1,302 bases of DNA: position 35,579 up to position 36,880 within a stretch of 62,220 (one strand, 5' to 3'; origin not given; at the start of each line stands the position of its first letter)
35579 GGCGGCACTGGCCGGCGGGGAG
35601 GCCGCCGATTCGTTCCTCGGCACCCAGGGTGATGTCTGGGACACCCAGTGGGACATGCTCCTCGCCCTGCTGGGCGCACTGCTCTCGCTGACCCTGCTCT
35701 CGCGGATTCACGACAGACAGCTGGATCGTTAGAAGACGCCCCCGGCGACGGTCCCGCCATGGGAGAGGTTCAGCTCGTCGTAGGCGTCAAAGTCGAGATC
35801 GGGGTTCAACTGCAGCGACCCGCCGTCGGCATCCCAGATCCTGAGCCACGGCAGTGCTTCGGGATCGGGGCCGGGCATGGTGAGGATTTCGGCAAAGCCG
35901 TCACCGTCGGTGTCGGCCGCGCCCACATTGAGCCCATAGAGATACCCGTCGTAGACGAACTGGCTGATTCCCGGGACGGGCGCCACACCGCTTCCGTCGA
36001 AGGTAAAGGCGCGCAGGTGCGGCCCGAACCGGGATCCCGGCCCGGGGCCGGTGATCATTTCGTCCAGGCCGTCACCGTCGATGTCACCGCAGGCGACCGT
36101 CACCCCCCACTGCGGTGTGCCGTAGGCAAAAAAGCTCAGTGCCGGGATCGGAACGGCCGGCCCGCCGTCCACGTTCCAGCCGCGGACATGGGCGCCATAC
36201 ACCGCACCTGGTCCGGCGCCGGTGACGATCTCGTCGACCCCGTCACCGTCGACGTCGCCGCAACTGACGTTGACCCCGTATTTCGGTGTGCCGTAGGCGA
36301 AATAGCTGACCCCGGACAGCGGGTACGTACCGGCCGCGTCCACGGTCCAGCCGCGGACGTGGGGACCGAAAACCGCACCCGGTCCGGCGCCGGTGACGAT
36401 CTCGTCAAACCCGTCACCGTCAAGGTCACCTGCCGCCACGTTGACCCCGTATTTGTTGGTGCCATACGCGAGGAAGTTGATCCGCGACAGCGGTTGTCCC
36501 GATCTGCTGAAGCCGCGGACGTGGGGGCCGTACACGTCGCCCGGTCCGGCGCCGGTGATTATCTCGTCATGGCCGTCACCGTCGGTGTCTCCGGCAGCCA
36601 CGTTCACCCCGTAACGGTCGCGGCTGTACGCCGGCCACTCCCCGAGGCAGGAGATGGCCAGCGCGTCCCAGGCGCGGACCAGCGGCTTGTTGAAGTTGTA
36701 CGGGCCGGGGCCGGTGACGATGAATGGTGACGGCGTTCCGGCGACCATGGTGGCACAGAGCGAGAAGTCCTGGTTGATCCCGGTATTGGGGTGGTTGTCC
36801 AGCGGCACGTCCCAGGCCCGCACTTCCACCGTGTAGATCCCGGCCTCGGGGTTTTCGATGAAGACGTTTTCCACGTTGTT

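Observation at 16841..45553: One ~330-aa C-terminal FG-GAP cassette is fused to five secreted proteins with unrelated heads (M14, M1, S8, C25, VCBS propeller)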

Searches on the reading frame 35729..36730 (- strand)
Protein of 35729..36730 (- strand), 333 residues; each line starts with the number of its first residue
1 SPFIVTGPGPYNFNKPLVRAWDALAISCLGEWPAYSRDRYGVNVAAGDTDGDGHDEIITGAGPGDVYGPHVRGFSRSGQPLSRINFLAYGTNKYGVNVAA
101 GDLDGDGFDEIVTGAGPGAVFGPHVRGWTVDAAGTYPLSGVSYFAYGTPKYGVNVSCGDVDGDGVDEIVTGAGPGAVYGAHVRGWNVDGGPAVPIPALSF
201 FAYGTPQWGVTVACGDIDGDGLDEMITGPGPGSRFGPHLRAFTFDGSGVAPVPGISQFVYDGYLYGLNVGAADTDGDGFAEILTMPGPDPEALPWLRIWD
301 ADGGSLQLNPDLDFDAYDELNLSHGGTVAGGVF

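Call 12: find_homologous_proteins(query=window:35732-36724:-, max_evalue=1e-10)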
Query seq(331 aa) (331 aa): 3063 proteins with E <= 1e-10 among 8000 candidates; the best 120 are listed.
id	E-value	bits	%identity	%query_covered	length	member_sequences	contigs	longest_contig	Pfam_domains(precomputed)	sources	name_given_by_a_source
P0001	6.2e-150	518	55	100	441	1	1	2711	PF01839.30,PF13517.13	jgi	jgi:hypothetical protein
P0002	1.1e-148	514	63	99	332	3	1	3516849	PF01839.30,PF25292.1,PF13517.13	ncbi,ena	-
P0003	1.5e-141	490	57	83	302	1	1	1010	PF01839.30,PF13517.13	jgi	jgi:hypothetical protein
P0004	5.7e-132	459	54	92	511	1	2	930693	PF01839.30,PF25292.1,PF13517.13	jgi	-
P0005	3.0e-130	453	59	100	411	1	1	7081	PF01839.30,PF12256.15,PF25292.1,PF13517.13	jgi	-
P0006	5.6e-128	446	62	100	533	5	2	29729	PF01839.30,PF25292.1,PF13517.13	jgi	-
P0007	8.5e-127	442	56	100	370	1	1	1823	PF01839.30,PF25292.1,PF13517.13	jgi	jgi:hypothetical protein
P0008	8.9e-127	442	52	99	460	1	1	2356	PF01839.30,PF25292.1,PF13517.13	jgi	jgi:hypothetical protein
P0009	1.8e-126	441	62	100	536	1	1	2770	PF01839.30,PF25292.1,PF13517.13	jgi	-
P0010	2.9e-126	440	53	99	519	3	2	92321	PF01839.30,PF25292.1,PF13517.13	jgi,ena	-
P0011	7.1e-126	439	56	100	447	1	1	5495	PF01839.30,PF25292.1,PF13517.13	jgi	-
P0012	5.7e-124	432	57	100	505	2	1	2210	PF01839.30,PF25292.1,PF13517.13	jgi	-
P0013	7.9e-124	432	57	100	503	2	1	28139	PF01839.30,PF25292.1,PF13517.13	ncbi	-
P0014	1.4e-122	428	54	95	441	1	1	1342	PF01839.30,PF25292.1,PF13517.13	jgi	jgi:hypothetical protein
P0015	4.2e-122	426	61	95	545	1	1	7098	PF01839.30,PF25292.1,PF13517.13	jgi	-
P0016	6.7e-122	426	53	98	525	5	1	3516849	PF01839.30,PF25292.1,PF13517.13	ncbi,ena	-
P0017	2.2e-121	424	55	100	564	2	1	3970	PF01839.30,PF13229.13,PF13517.13,PF05048.20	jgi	jgi:hypothetical protein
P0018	2.5e-121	424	54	95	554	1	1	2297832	PF01839.30,PF13517.13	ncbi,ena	-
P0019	3.4e-121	423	53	95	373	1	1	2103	PF01839.30,PF25292.1,PF13517.13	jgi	jgi:hypothetical protein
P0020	1.9e-120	421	61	100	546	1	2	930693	PF01839.30,PF13517.13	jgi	-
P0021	4.2e-120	420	52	74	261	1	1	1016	PF01839.30,PF13517.13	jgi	jgi:anthranilate/para-aminobenzoate synthase component II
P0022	4.9e-119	416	55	100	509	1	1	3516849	PF01839.30,PF25292.1,PF13517.13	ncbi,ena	-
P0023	9.1e-119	415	61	99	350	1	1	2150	PF01839.30,PF25292.1,PF13517.13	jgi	jgi:hypothetical protein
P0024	1.4e-118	415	59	100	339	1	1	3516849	PF01839.30,PF12256.15,PF25292.1,PF13517.13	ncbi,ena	-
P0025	2.3e-118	414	61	96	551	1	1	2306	PF01839.30,PF25292.1,PF13517.13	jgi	jgi:hypothetical protein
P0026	2.8e-118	414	53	91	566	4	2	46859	PF01839.30,PF25292.1,PF13517.13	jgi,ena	-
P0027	4.0e-118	413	56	95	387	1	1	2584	PF01839.30,PF25292.1,PF13517.13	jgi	jgi:hypothetical protein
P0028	6.7e-118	412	59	100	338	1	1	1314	PF01839.30,PF12256.15,PF25292.1,PF13517.13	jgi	jgi:hypothetical protein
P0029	8.2e-118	412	62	92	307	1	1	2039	PF01839.30,PF25292.1,PF13517.13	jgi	-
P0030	1.0e-117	412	46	100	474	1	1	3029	PF01839.30,PF14312.13,PF13517.13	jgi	-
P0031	3.1e-117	410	64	90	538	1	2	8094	PF01839.30,PF13229.13,PF25292.1,PF13517.13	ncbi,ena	-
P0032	3.2e-117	410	57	60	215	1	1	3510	PF01839.30,PF13517.13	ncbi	-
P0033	8.8e-117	409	60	100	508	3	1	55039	PF01839.30,PF25292.1,PF13517.13,PF14783.13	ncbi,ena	-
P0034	1.3e-116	408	58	99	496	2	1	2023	PF01839.30,PF13365.13,PF25292.1,PF13517.13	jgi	jgi:hypothetical protein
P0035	1.4e-116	408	53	95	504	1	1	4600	PF01839.30,PF14312.13,PF25292.1,PF13517.13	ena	-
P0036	8.8e-116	405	45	100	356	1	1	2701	PF01839.30,PF13517.13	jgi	jgi:fibronectin-binding autotransporter adhesin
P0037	1.0e-115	405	58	73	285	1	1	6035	PF01839.30,PF13517.13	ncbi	-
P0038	6.5e-115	403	56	100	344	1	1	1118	PF01839.30,PF21348.4,PF25292.1,PF13517.13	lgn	-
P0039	7.4e-115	402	60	94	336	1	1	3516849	PF01839.30,PF25292.1,PF13517.13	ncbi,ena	-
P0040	2.3e-114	401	57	100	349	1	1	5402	PF01839.30,PF25292.1,PF13517.13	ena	-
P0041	7.2e-114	399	70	80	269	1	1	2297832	PF01839.30,PF25292.1,PF13517.13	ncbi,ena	-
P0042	1.3e-113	398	64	91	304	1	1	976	PF01839.30,PF25292.1,PF13517.13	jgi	-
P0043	1.7e-113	398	55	100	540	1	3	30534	PF01839.30,PF13517.13,PF14783.13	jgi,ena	-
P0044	5.3e-113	396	58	99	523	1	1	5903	PF01839.30,PF25292.1,PF13517.13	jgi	-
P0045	1.0e-112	395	57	100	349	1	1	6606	PF01839.30,PF25292.1,PF13517.13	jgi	-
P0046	1.8e-112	395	56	99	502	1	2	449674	PF01839.30,PF25292.1,PF13517.13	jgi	-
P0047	4.0e-111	390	60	93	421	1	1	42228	PF01839.30,PF12256.15,PF10091.16,PF25292.1,PF13517.13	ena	-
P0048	4.2e-111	390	55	100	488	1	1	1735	PF01839.30,PF25292.1,PF13517.13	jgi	jgi:hypothetical protein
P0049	4.6e-111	390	55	100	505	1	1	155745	PF01839.30,PF12256.15,PF25292.1,PF13517.13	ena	-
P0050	5.6e-111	390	56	100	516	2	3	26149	PF01839.30,PF25292.1,PF13517.13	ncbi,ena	-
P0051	1.3e-110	388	60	85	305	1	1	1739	PF01839.30,PF25292.1,PF13517.13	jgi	jgi:hypothetical protein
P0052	1.4e-110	388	54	100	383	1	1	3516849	PF01839.30,PF25292.1,PF13517.13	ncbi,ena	-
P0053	1.5e-110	388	56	100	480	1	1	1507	PF01839.30,PF13517.13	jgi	jgi:hypothetical protein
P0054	6.1e-110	386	57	100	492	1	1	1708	PF01839.30,PF00754.32,PF25292.1,PF22633.4,PF13517.13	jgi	jgi:hypothetical protein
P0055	1.2e-109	385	56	100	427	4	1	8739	PF01839.30,PF25292.1,PF13517.13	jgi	-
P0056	1.3e-109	385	62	92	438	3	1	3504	PF01839.30,PF25292.1,PF13517.13,PF14783.13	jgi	-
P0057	6.3e-109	383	50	98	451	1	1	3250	PF01839.30,PF13517.13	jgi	jgi:hypothetical protein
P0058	1.1e-108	382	58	100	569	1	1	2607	PF01839.30,PF25292.1,PF13517.13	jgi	jgi:hypothetical protein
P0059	4.3e-108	380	56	99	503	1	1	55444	PF01839.30,PF25292.1,PF13517.13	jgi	jgi:hypothetical protein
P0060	6.1e-108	380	57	100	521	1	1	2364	PF01839.30,PF25292.1,PF13517.13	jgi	-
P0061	8.5e-108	379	57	100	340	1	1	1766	PF01839.30,PF12256.15,PF25292.1,PF13517.13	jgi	jgi:hypothetical protein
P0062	1.0e-107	379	56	100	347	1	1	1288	PF01839.30,PF25292.1,PF13517.13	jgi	jgi:hypothetical protein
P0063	1.0e-107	379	55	99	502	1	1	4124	PF01839.30,PF12256.15,PF25292.1,PF13517.13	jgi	-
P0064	1.6e-107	378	60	91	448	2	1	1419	PF01839.30,PF13517.13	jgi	jgi:hypothetical protein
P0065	3.4e-107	377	52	100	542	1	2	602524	PF01839.30,PF13517.13,PF14783.13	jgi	-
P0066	7.0e-107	376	57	100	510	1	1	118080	PF01839.30,PF25292.1,PF13517.13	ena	-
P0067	1.7e-106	375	57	100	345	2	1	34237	PF01839.30,PF25292.1,PF13517.13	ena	-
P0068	5.1e-106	373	57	100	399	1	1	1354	PF01839.30,PF25292.1,PF13517.13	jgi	jgi:fibronectin-binding autotransporter adhesin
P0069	9.3e-106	372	56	100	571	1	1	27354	PF01839.30,PF25292.1,PF13517.13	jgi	jgi:hypothetical protein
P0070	1.6e-105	372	56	100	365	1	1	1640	PF01839.30,PF25292.1,PF13517.13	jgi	jgi:hypothetical protein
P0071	2.0e-105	371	55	100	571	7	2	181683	PF01839.30,PF25292.1,PF13517.13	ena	-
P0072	3.3e-105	371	54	100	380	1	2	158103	PF01839.30,PF13517.13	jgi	-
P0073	1.1e-104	369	52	99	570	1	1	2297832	PF01839.30,PF13517.13,PF00041.28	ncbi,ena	-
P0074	1.3e-104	369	58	100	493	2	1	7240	PF01839.30,PF13517.13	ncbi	-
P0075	1.6e-104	368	55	97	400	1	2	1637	PF01839.30,PF13517.13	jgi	jgi:hypothetical protein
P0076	1.9e-104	368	55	100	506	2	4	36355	PF01839.30,PF25292.1,PF13517.13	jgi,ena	-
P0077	2.8e-104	368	56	100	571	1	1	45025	PF01839.30,PF25292.1,PF13517.13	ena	-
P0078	3.0e-104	368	57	95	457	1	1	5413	PF01839.30,PF19190.7,PF25292.1,PF13517.13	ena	-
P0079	5.0e-104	367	47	100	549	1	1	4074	PF01839.30,PF13517.13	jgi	jgi:hypothetical protein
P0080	5.5e-104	367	55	75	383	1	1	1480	PF01839.30,PF13517.13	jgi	-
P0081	8.6e-104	366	61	72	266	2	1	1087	PF01839.30,PF25292.1,PF13517.13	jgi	jgi:hypothetical protein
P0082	9.7e-104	366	58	93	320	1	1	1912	PF01839.30,PF25292.1,PF13517.13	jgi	jgi:hypothetical protein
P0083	1.3e-103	365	59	87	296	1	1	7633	PF01839.30,PF25292.1,PF13517.13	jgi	-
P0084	1.5e-103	365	57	99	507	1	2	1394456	PF01839.30,PF25292.1,PF13517.13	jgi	-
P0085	2.1e-103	365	56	100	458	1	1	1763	PF01839.30,PF25292.1,PF13517.13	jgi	jgi:hypothetical protein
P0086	2.2e-103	365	56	100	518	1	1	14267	PF01839.30,PF13517.13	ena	-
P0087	3.9e-103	364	57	100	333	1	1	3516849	PF01839.30,PF25292.1,PF13517.13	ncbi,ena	-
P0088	3.9e-103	364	56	100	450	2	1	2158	PF01839.30,PF13517.13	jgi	jgi:hypothetical protein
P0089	4.3e-103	364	51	96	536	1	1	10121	PF01839.30,PF14312.13,PF25292.1,PF13517.13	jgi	-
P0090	1.0e-102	362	54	99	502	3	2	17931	PF01839.30,PF13517.13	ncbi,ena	-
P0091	2.8e-102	361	57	90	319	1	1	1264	PF01839.30,PF13517.13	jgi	jgi:hypothetical protein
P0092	5.1e-102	360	54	100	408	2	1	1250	PF01839.30,PF13517.13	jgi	jgi:fibronectin-binding autotransporter adhesin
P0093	7.7e-102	360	55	100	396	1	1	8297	PF01839.30,PF13517.13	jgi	-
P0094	1.0e-101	359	55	99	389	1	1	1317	PF01839.30,PF12256.15,PF13517.13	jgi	-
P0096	1.2e-100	356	54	100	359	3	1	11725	PF01839.30,PF13517.13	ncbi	-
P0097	4.0e-100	354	54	100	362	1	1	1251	PF01839.30,PF25292.1,PF13517.13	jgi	jgi:hypothetical protein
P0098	5.3e-100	354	51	99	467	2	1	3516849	PF01839.30,PF25292.1,PF13517.13,PF09134.17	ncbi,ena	-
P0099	6.9e-100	353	58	92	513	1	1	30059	PF01839.30,PF25292.1,PF13517.13,PF02415.24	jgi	jgi:predicted outer membrane repeat protein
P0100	1.5e-99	352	53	99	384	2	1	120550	PF01839.30,PF12256.15,PF25292.1,PF13517.13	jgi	jgi:hypothetical protein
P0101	1.8e-99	352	42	89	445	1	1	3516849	PF01839.30,PF13517.13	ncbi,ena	-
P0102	3.8e-99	351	57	100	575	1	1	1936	PF01839.30,PF13517.13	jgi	jgi:hypothetical protein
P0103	9.4e-99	349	53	99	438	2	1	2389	PF01839.30,PF13517.13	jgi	-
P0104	1.3e-98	349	58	92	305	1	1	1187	PF01839.30,PF13517.13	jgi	jgi:hypothetical protein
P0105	8.1e-98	346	54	100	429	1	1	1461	PF01839.30,PF13517.13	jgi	jgi:hypothetical protein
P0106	8.6e-98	346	54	92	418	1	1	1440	PF01839.30,PF25292.1,PF13517.13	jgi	jgi:hypothetical protein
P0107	2.0e-97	345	53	100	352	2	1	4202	PF01839.30,PF25292.1,PF13517.13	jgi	jgi:hypothetical protein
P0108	3.4e-97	344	50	94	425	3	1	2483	PF01839.30,PF13517.13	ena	-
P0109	5.3e-97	344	54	92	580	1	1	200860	PF01839.30,PF25292.1,PF13517.13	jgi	jgi:hypothetical protein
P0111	1.0e-96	343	53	98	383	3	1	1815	PF01839.30,PF12256.15,PF25292.1,PF13517.13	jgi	jgi:hypothetical protein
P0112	1.8e-96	342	53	100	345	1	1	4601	PF01839.30,PF25292.1,PF13517.13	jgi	-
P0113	2.2e-96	342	49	99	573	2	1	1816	PF01839.30,PF13517.13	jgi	jgi:hypothetical protein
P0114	4.1e-96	341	55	100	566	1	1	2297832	PF01839.30,PF25292.1,PF13517.13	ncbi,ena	-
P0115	4.2e-96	341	52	100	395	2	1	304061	PF01839.30,PF25292.1,PF13517.13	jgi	jgi:hypothetical protein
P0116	5.1e-96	340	53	100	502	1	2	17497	PF01839.30,PF13517.13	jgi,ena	-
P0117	5.4e-96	340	56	92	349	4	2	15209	PF01839.30,PF13517.13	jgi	-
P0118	7.7e-96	340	55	92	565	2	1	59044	PF01839.30,PF13517.13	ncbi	-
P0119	1.8e-95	339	52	99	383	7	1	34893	PF01839.30,PF13517.13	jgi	-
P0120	1.9e-95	339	56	84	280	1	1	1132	PF01839.30,PF25292.1,PF13517.13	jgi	jgi:hypothetical protein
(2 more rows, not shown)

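Call 15: find_encoding_contigs(protein=P0002, flank=6000, max_places=3)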
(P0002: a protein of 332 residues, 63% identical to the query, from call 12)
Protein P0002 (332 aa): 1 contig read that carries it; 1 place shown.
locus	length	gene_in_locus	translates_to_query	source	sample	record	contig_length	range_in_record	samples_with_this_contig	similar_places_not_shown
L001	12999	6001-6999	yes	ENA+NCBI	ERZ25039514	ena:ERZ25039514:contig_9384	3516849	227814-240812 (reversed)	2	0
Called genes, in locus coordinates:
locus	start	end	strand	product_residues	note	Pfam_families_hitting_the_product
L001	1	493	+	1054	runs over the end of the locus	PF01839:FG-GAP (faint), PF13517:FG-GAP_3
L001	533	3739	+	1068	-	PF01839:FG-GAP (faint), PF13517:FG-GAP_3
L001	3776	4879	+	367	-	PF13517:FG-GAP_3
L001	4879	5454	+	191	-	PF13517:FG-GAP_3 (weak), PF01839:FG-GAP (faint), PF13517:FG-GAP_3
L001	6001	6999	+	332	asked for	PF01839:FG-GAP (faint), PF25292:Beta-prop_CGLA (faint), PF13517:FG-GAP_3 (weak)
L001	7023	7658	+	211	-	PF08241:Methyltransf_11, PF08242:Methyltransf_12 (weak), PF13649:Methyltransf_25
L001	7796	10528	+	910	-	PF05048:NosD, PF01839:FG-GAP (faint), PF13517:FG-GAP_3 (weak), PF25292:Beta-prop_CGLA (faint)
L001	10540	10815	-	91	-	PF07578:LAB_N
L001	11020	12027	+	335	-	PF00586:AIRS, PF02769:AIRS_C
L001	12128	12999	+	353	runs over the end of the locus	PF13173:AAA_14, PF13635:DUF4143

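Call 16: find_encoding_contigs(protein=P0041, flank=6000, max_places=3)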
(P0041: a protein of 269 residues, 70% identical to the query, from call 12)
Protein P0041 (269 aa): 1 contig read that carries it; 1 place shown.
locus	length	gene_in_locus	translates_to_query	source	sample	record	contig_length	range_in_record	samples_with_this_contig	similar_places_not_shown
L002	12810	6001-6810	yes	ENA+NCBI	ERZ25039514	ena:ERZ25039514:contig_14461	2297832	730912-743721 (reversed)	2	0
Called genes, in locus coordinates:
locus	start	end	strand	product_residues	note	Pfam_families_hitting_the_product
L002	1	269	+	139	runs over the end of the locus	PF02566:OsmC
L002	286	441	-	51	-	PF10262:Rdx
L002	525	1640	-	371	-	PF02073:Peptidase_M29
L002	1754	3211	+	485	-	PF00246:Peptidase_M14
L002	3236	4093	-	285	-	PF00753:Lactamase_B, PF23023:Anti-Pycsar_Apyc1 (faint)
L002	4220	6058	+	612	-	PF13517:FG-GAP_3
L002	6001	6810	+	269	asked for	PF01839:FG-GAP (faint), PF25292:Beta-prop_CGLA (faint), PF13517:FG-GAP_3 (weak)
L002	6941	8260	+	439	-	PF13432:TPR_16 (weak), PF14559:TPR_19 (weak), PF13432:TPR_16 (weak), PF14559:TPR_19 (weak), PF07719:TPR_2 (weak), PF13432:TPR_16, PF13414:TPR_11 (weak), PF14559:TPR_19, +20 more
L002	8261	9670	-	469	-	-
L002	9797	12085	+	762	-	PF00270:DEAD, PF00271:Helicase_C, PF22982:WHD_HRQ1, PF09369:MZB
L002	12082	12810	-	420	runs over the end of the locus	PF00890:FAD_binding_2 (weak), PF01134:GIDA (faint), PF01494:FAD_binding_3, PF03486:HI0933_like, PF07992:Pyr_redox_2 (faint), PF12831:FAD_oxidored, PF01266:DAO (weak), PF22780:HI0933_like_1st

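Call 18: find_related_loci(query=A1, collection=genome_contigs, flank=3000)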
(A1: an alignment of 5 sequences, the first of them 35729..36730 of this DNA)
Query A1 (333 aa) in genome_contigs; peptide patterns used: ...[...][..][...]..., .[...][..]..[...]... (x = any residue, [..] = any of these).
591 stretches matched a pattern (row limit reached: there are more); 123 encode a relative of the query (tblastn E <= 1e-3); the best 80 are kept; 80 distinct loci.
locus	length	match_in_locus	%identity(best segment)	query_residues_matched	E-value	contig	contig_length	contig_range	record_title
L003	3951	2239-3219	62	8-333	1e-123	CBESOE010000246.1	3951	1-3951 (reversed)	MAG TPA_asm: uncultured bacterium isolate SRR7614707_binner13_Refined_28 genome assembly, contig: ERZ25083858.7554, whol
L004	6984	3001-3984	60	4-331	1e-119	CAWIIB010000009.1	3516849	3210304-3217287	MAG: uncultured Acidobacteriota bacterium isolate MFD03804.bin.1.167 genome assembly, contig: contig_9384, whole genome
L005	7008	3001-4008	59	1-333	1e-116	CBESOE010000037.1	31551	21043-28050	MAG TPA_asm: uncultured bacterium isolate SRR7614707_binner13_Refined_28 genome assembly, contig: ERZ25083858.74, whole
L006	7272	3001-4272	62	3-319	3e-115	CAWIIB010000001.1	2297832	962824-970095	MAG: uncultured Acidobacteriota bacterium isolate MFD03804.bin.1.167 genome assembly, contig: contig_14461, whole genome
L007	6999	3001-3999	60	3-333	3e-112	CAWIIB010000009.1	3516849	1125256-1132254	MAG: uncultured Acidobacteriota bacterium isolate MFD03804.bin.1.167 genome assembly, contig: contig_9384, whole genome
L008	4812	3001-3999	57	1-333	1e-108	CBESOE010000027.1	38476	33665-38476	MAG TPA_asm: uncultured bacterium isolate SRR7614707_binner13_Refined_28 genome assembly, contig: ERZ25083858.50, whole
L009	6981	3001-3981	59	4-333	1e-107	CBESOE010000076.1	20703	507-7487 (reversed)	MAG TPA_asm: uncultured bacterium isolate SRR7614707_binner13_Refined_28 genome assembly, contig: ERZ25083858.203, whole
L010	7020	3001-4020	56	1-333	7e-108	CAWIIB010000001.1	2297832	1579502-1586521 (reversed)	MAG: uncultured Acidobacteriota bacterium isolate MFD03804.bin.1.167 genome assembly, contig: contig_14461, whole genome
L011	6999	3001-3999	57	2-333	6e-107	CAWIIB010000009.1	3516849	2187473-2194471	MAG: uncultured Acidobacteriota bacterium isolate MFD03804.bin.1.167 genome assembly, contig: contig_9384, whole genome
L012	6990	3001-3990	56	3-331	1e-106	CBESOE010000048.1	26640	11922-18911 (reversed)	MAG TPA_asm: uncultured bacterium isolate SRR7614707_binner13_Refined_28 genome assembly, contig: ERZ25083858.111, whole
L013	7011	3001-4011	57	2-321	2e-104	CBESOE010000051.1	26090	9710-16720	MAG TPA_asm: uncultured bacterium isolate SRR7614707_binner13_Refined_28 genome assembly, contig: ERZ25083858.117, whole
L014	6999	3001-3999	55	4-333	3e-101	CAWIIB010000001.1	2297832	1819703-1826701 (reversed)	MAG: uncultured Acidobacteriota bacterium isolate MFD03804.bin.1.167 genome assembly, contig: contig_14461, whole genome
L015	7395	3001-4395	55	1-329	1e-98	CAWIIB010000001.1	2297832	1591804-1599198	MAG: uncultured Acidobacteriota bacterium isolate MFD03804.bin.1.167 genome assembly, contig: contig_14461, whole genome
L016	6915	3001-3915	56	24-330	1e-98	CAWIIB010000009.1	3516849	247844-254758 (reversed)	MAG: uncultured Acidobacteriota bacterium isolate MFD03804.bin.1.167 genome assembly, contig: contig_9384, whole genome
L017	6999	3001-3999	53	4-333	9e-98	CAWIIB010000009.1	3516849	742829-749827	MAG: uncultured Acidobacteriota bacterium isolate MFD03804.bin.1.167 genome assembly, contig: contig_9384, whole genome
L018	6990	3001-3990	59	3-308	8e-98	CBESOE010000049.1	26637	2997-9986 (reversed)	MAG TPA_asm: uncultured bacterium isolate SRR7614707_binner13_Refined_28 genome assembly, contig: ERZ25083858.112, whole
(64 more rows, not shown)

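Call 25: predict_structure(alignment_id=A1)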
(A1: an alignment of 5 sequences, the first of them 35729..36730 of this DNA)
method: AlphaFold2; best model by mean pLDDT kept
length: 333 residues; sequences in the alignment: 5
mean_pLDDT: 87.8   pTM: 0.90
mean pLDDT of the five models: 87.8, 86.9, 86.3, 82.3, 80.6
residues with pLDDT >= 90: 172; 70-90: 137; 50-70: 24; < 50: 0
segments of 3 or more residues with pLDDT < 50: none
pLDDT, mean of each block of 10 residues (from residue 1): 88 90 87 88 93 92 71 92 88 81 92 78 86 89 79 90 93 79 89 93 84 93 92 81 92 91 90 88 92 93 83 89 91 85
secondary structure, 60 per line:
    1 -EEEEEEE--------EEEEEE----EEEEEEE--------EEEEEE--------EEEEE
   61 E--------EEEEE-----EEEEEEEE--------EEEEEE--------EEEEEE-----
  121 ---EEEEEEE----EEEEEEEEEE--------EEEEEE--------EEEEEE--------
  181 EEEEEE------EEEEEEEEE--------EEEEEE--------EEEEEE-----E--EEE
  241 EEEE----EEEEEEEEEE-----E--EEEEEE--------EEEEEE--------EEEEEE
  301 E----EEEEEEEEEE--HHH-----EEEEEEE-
elements in order: E2-8 E17-22 E27-33 E42-47 E56-61 E70-74 E80-87 E96-101 E110-115 E124-130 E135-144 E153-158 E167-172 E181-186 E193-201 E210-215 E224-229 E238-244 E249-258 E267-272 E281-286 E295-301 E306-315 E326-332
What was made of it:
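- On FG-GAP/VCBS beta-propeller superfamily: AF2 gives pLDDT 87.8 and pTM 0.90, with 24 regularly spaced strands (call 25).
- On T9SS C-terminal sorting domain: It is a 330-aa propeller (call 25).
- On Autotransporter beta-domain: Strands are 5-10 residues long and arranged as a propeller (call 25).
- Checked: (2) The closing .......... motif is clear in B and D and recognisable in C. It is divergent in A and E. (3) The module has six blades, not five (call 25).
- Fold: AF2 gives pLDDT 87.8 and pTM 0.90, with 24 strands, i.e. six 4-stranded blades (call 25).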

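Call 27: search_solved_structures(query=A1, max_evalue=0.01)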
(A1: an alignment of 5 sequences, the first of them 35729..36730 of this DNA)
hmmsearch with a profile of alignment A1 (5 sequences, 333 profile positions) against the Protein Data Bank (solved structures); distinct sequences matched with E-value up to 0.01: 20.
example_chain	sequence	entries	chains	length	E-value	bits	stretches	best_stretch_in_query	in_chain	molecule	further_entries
3v4p_A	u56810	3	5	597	0.00039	23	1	40-220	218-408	Integrin alpha-4 | Integrin alpha4 subunit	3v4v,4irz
9p95_A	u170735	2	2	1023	0.0009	21.8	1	41-220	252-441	Integrin alpha-4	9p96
9ind_A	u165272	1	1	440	0.0012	21.4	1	67-172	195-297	Integrin alpha-V heavy chain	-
5nem_A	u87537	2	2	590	0.0021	20.6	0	67-227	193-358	Integrin alpha-V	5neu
5ner_A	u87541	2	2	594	0.0022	20.5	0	67-227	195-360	Integrin alpha-V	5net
8tcg_A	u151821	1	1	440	0.0023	20.5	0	67-229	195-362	Integrin alpha-V heavy chain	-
8tcf_A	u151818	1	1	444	0.0024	20.4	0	67-229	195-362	Integrin alpha-V heavy chain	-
4um9_A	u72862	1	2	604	0.0025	20.3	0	67-227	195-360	Integrin alpha-V heavy chain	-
9cz7_A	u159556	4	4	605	0.0025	20.3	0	67-227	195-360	Integrin alpha-V heavy chain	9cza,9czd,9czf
8ij5_E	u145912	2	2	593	0.003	20.1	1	67-172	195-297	Integrin alpha-V heavy chain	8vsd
4um8_A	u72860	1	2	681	0.0032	20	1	67-172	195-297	INTEGRIN ALPHA-V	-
8w30_A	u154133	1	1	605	0.0033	19.9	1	67-172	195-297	Integrin alpha-V heavy chain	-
8oxz_P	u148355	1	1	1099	0.0034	19.9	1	33-115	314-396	Integrin subunit alpha 5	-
4wk4_A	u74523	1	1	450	0.0041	19.6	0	32-173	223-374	Integrin alpha-5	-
4wjk_A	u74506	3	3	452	0.0043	19.6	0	31-174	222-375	Integrin alpha-5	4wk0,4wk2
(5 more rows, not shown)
